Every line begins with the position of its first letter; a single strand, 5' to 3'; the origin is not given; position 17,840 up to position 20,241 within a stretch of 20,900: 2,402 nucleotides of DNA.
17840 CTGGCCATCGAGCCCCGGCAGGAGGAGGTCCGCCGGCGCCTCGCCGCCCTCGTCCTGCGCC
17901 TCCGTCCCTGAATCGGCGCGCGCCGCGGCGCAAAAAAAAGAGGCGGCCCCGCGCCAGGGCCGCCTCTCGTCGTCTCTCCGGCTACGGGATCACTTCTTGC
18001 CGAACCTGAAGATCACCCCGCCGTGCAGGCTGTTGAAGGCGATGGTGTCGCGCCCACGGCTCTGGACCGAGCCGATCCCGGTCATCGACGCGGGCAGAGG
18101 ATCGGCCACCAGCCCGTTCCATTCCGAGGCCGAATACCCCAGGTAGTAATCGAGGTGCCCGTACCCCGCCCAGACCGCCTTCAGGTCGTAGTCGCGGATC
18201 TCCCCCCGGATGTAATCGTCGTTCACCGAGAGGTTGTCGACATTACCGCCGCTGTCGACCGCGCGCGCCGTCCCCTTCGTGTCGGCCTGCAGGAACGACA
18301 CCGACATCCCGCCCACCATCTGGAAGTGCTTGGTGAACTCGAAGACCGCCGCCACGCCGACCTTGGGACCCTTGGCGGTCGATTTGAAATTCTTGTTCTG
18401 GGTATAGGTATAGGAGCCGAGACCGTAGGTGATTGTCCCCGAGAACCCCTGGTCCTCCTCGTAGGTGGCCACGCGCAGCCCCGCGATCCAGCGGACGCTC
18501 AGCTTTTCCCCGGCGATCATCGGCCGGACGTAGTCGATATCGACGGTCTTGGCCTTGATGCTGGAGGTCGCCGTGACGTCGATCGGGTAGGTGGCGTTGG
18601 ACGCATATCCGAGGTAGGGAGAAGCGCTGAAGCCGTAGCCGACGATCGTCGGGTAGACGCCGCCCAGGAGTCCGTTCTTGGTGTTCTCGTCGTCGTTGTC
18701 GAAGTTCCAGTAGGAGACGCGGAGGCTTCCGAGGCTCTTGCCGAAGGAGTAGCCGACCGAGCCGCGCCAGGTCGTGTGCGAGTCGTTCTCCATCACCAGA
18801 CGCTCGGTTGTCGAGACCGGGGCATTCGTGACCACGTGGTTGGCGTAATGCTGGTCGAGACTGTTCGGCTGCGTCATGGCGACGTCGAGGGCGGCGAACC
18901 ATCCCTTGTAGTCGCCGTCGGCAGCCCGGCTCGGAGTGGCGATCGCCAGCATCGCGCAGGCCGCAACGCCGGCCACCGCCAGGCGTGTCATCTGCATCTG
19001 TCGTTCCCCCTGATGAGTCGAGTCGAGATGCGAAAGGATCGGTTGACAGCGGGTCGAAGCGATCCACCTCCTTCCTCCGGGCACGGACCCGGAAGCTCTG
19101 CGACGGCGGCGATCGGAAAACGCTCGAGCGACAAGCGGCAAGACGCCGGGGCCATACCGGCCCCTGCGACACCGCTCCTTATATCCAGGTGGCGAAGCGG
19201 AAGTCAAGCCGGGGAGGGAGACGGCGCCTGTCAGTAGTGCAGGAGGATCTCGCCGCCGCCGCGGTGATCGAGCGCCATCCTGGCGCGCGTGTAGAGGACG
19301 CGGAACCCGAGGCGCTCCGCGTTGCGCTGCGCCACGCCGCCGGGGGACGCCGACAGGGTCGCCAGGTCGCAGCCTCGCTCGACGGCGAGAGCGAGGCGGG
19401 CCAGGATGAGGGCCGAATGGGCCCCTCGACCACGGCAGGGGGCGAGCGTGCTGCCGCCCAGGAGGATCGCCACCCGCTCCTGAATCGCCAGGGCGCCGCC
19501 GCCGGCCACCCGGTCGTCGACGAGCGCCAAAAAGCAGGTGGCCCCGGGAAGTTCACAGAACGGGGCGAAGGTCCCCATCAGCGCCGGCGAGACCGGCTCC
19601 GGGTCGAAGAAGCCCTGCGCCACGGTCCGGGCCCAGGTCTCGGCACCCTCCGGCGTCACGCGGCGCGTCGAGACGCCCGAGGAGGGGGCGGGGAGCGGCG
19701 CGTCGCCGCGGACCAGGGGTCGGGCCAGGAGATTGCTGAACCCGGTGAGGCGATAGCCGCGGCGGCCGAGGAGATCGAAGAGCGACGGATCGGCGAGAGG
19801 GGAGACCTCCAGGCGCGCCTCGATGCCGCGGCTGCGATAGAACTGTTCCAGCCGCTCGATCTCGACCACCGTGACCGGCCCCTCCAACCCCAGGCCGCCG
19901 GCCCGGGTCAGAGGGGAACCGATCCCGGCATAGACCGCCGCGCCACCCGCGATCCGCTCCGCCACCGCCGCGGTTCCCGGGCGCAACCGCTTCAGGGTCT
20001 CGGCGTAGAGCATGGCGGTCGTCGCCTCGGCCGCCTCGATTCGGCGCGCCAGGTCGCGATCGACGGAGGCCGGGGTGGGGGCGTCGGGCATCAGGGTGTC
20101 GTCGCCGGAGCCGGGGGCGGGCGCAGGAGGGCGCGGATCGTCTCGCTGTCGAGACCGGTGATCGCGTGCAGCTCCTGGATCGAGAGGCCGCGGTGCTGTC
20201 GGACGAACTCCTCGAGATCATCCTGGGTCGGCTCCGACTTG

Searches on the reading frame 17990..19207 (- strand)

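Call 8: search_protein_families(library=pfam, proteins=[window:17990-19207:-], max_evalue=0.01)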
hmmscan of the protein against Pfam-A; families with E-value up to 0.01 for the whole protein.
window:17990-19207:- (405 aa): 1 family
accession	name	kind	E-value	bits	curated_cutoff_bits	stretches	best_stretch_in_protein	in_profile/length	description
PF05150.18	Legionella_OMP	-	7e-09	35.5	25.4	1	113-311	19-191/281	Legionella pneumophila major outer membrane protein precursor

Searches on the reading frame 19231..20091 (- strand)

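Call 8: search_protein_families(library=pfam, proteins=[window:19231-20091:-], max_evalue=0.01)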
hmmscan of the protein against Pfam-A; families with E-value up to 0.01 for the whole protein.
window:19231-20091:- (286 aa): 1 family
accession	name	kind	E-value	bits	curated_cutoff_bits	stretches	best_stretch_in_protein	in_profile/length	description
PF00583.31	Acetyltransf_1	-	1e-05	26.2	20.7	1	165-263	14-116/116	Acetyltransferase (GNAT) family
